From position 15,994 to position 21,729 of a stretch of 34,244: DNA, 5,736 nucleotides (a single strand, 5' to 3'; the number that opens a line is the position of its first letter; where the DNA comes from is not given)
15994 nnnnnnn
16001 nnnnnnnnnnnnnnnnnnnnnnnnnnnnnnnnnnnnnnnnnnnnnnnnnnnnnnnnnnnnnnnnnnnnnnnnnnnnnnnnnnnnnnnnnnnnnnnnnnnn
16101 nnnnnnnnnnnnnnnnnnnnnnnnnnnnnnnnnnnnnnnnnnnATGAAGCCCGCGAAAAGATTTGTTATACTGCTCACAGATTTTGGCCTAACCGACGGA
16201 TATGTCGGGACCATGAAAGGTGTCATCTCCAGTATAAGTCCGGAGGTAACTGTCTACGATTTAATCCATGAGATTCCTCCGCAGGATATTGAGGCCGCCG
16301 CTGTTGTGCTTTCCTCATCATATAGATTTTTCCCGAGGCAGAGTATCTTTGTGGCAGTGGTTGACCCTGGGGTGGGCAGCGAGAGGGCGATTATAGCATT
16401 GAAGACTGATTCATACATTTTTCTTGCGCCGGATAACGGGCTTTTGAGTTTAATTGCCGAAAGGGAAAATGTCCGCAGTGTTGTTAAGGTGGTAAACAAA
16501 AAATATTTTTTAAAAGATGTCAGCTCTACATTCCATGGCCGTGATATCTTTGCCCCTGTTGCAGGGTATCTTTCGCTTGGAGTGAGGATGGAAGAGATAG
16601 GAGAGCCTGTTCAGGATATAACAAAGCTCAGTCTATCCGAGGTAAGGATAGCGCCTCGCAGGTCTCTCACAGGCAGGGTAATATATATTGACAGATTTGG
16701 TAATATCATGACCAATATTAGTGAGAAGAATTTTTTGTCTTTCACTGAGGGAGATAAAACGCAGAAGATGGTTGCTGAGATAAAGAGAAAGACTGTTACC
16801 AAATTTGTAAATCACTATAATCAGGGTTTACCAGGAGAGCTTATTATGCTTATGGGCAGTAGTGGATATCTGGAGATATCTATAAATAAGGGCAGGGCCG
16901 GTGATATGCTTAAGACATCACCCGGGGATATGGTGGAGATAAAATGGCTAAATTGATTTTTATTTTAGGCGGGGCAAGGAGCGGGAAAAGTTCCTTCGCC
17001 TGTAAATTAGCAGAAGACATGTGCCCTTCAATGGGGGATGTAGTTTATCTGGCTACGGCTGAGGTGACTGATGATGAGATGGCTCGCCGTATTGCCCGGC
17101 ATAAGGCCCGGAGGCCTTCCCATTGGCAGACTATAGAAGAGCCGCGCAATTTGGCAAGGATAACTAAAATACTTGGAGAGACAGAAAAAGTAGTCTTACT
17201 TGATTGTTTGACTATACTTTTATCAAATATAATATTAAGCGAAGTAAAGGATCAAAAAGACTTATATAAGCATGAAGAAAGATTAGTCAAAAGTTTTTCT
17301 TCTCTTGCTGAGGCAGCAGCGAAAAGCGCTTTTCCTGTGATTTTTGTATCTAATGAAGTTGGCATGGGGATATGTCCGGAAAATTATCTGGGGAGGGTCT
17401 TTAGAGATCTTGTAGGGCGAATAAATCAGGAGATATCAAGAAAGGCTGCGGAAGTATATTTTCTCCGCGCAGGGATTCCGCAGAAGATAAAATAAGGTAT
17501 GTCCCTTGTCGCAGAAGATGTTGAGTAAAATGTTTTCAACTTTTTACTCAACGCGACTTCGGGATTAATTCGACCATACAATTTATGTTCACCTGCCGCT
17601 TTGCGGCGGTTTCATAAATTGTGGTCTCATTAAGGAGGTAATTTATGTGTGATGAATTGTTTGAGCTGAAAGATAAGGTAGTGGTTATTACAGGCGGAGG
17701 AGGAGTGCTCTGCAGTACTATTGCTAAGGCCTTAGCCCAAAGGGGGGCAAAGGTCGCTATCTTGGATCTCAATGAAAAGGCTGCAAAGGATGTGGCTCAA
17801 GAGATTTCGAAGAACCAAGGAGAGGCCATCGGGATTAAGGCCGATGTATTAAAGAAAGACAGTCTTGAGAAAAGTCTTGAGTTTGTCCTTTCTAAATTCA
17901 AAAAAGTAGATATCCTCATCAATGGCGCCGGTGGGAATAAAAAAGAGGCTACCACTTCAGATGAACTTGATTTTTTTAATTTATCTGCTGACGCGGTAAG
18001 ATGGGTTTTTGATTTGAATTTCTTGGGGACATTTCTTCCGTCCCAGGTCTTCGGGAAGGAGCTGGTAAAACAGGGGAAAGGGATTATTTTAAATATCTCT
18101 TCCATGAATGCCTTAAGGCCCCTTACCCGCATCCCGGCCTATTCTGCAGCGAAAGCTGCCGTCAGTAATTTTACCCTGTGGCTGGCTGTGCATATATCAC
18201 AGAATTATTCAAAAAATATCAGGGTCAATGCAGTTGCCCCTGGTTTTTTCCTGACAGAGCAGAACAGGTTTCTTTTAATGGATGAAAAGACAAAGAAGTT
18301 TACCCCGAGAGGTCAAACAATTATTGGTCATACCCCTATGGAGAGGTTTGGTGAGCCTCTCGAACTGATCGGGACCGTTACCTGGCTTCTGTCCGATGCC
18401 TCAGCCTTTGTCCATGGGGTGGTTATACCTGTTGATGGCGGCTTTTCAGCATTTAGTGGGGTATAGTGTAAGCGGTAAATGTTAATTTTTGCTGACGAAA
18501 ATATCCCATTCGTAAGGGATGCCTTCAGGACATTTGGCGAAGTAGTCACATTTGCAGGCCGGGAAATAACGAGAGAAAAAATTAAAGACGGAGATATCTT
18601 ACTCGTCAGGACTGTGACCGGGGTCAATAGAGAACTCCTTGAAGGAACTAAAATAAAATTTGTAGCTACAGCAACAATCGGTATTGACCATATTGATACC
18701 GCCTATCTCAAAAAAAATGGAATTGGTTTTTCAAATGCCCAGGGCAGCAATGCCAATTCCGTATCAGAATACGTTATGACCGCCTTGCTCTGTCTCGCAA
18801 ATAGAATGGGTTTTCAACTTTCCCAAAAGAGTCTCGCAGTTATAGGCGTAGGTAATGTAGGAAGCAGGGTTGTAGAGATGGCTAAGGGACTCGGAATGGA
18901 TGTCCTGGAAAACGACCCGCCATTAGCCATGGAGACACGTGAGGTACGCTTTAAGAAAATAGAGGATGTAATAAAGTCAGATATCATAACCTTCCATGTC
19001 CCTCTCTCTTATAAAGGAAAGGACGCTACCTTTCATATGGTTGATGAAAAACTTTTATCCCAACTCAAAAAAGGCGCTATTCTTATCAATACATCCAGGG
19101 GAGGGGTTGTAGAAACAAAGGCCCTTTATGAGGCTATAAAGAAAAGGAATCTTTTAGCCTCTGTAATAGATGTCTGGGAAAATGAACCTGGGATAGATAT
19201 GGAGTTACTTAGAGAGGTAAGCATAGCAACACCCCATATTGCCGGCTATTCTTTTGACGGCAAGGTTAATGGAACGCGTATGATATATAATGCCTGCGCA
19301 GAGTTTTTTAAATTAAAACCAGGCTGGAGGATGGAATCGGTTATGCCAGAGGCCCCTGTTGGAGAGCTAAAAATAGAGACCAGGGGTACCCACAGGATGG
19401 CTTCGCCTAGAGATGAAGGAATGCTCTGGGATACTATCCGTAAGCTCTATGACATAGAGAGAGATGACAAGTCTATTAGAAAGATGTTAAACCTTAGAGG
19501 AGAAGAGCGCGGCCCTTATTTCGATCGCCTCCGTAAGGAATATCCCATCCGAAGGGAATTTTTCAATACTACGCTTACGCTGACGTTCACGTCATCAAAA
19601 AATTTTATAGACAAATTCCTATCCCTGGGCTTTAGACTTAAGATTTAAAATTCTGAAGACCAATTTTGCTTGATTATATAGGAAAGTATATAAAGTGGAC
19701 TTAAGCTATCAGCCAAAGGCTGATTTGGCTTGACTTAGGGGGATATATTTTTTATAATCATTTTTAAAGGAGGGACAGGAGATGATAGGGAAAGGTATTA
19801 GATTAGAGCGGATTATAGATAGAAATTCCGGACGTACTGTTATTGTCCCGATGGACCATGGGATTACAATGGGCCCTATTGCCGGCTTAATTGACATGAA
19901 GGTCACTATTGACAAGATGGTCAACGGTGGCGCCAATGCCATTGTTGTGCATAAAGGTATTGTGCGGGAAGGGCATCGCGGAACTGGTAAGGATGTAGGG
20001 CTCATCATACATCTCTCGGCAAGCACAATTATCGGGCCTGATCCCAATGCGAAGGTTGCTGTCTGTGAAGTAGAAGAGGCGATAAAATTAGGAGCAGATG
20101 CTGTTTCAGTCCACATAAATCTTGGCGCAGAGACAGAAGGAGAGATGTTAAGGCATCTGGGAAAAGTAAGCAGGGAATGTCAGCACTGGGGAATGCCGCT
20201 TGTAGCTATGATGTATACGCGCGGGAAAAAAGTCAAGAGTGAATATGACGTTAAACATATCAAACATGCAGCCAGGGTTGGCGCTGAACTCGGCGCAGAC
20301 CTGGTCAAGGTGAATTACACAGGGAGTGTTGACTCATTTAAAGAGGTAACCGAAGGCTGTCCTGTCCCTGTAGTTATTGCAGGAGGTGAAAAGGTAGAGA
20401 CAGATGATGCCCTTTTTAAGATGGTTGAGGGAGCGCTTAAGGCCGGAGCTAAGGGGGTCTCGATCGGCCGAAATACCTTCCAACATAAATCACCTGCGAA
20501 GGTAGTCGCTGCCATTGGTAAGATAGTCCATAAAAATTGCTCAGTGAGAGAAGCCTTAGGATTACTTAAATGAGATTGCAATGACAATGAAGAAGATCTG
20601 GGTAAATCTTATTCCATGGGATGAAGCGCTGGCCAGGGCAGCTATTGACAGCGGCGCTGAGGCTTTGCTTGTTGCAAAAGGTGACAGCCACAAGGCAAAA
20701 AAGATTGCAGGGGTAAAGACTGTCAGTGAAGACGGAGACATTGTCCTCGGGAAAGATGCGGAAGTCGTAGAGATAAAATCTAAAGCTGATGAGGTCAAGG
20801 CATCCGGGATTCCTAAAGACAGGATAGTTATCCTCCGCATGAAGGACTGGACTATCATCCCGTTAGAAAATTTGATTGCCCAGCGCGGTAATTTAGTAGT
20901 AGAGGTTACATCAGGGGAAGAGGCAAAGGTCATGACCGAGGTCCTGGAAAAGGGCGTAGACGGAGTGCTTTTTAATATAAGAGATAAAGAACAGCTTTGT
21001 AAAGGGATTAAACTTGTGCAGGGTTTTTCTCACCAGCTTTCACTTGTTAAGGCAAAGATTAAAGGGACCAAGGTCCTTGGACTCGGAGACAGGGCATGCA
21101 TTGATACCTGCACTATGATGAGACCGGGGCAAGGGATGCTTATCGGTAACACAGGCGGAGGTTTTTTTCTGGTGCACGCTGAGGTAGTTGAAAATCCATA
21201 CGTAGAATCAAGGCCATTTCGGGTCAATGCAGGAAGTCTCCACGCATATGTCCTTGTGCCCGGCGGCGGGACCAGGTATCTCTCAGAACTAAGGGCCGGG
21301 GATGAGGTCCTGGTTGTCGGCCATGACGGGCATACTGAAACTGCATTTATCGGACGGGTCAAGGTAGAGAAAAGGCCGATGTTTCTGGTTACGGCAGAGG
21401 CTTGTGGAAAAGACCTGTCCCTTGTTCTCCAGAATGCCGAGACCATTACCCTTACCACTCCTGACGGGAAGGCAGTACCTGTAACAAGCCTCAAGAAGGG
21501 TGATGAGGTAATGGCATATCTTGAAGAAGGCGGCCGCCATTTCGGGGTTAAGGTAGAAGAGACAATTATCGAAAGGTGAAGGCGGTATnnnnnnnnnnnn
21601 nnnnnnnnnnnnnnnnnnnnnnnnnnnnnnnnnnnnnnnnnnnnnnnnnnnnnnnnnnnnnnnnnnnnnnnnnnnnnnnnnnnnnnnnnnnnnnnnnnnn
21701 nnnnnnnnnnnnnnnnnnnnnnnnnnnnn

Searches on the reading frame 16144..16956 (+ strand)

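Call 26: search_protein_families(library=pfam, proteins=[window:16144-16956:+])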
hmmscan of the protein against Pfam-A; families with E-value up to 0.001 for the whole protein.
window:16144-16956:+ (270 aa): 2 families
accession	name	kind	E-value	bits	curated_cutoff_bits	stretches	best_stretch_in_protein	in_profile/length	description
PF01887.21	SAM_HAT_N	-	1.6e-54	184.1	26.3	1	8-153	1-145/145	SAM hydroxide adenosyltransferase N-terminal domain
PF20257.3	SAM_HAT_C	-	7.7e-23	81.1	25.5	1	177-265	1-84/84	SAM hydroxide adenosyltransferase C-terminal domain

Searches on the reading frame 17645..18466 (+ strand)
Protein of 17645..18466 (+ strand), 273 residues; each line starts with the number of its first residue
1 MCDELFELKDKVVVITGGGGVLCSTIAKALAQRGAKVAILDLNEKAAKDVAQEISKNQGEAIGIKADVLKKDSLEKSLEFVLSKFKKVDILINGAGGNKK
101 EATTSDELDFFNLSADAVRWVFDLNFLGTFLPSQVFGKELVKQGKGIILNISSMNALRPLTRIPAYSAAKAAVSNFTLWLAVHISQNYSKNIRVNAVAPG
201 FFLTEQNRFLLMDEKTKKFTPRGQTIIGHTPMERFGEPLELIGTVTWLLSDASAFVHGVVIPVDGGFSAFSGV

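Call 26: search_protein_families(library=pfam, proteins=[window:17645-18466:+])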
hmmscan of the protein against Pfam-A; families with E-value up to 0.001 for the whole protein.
window:17645-18466:+ (273 aa): 7 families
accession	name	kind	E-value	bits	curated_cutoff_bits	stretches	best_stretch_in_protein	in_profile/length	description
PF00106.31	adh_short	-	5.6e-45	153.7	26.6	1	11-208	1-188/195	short chain dehydrogenase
PF13561.12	adh_short_C2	-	1.8e-44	152.5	27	1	25-268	11-236/236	Enoyl-(Acyl carrier protein) reductase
PF08659.16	KR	-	1.3e-06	28.9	22.6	1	13-104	3-98/180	KR domain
PF02737.24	3HCDH_N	-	4.4e-05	23.9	22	1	14-62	4-50/180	3-hydroxyacyl-CoA dehydrogenase, NAD binding domain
PF01370.27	Epimerase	-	4.5e-05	23.4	20.9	1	13-122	1-103/240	NAD dependent epimerase/dehydratase family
PF02719.21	Polysacc_synt_2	-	0.00045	19.9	20.2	1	13-79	1-74/293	Polysaccharide biosynthesis protein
PF01073.25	3Beta_HSD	-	0.00092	18.8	22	0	14-79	1-65/280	3-beta hydroxysteroid dehydrogenase/isomerase family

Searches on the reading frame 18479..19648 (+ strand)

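Call 27: search_protein_families(library=pfam, proteins=[window:18479-19648:+])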
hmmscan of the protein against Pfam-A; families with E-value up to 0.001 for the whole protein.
window:18479-19648:+ (389 aa): 4 families
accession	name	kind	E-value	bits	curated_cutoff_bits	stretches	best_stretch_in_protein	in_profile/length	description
PF02826.25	2-Hacid_dh_C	-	1.1e-34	119.8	25.1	1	108-255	28-178/178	D-isomer specific 2-hydroxyacid dehydrogenase, NAD binding domain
PF00389.36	2-Hacid_dh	-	4.9e-18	65.5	24.6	1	6-277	9-124/134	D-isomer specific 2-hydroxyacid dehydrogenase, catalytic domain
PF11890.14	DUF3410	-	7.5e-13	48.6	31.4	1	309-375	14-72/81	Domain of unknown function (DUF3410)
PF01262.27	AlaDh_PNT_C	-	0.00017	21.5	23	0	118-198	30-121/214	Alanine dehydrogenase/PNT, C-terminal domain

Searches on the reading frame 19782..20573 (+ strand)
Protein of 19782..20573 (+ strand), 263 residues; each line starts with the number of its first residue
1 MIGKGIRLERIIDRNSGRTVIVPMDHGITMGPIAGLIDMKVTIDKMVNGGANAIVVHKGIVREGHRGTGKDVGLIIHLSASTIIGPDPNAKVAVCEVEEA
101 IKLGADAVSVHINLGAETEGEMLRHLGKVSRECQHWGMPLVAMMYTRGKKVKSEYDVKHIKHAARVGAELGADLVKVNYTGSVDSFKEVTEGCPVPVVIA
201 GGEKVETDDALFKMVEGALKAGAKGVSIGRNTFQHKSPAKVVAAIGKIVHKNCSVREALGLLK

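Call 27: search_protein_families(library=pfam, proteins=[window:19782-20573:+])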
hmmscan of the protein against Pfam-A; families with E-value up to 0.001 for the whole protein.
window:19782-20573:+ (263 aa): 2 families
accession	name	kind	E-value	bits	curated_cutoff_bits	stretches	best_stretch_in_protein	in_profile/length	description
PF01791.15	DeoC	-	3.3e-71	240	23.8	1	19-235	1-229/229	DeoC/LacD family aldolase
PF00215.30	OMPdecase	-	8.4e-05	23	27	1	98-245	72-221/221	Orotidine 5'-phosphate decarboxylase / HUMPS family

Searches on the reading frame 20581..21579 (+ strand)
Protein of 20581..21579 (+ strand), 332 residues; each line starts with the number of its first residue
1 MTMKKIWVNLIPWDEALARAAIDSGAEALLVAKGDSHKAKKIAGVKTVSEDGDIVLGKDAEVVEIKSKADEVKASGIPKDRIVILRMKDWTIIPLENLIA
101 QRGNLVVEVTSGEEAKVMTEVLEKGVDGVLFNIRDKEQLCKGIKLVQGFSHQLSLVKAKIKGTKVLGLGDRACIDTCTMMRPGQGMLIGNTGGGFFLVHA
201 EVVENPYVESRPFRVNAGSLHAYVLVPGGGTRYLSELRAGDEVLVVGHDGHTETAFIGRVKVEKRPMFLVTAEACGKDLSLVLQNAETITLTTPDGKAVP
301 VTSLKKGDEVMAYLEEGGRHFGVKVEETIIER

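Call 27: search_protein_families(library=pfam, proteins=[window:20581-21579:+])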
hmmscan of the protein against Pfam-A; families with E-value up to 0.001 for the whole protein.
window:20581-21579:+ (332 aa): 1 family
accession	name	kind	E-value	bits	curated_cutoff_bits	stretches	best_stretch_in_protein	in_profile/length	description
PF01959.21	DHQS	-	1.3e-119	399.6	22.2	1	4-332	1-344/344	3-dehydroquinate synthase II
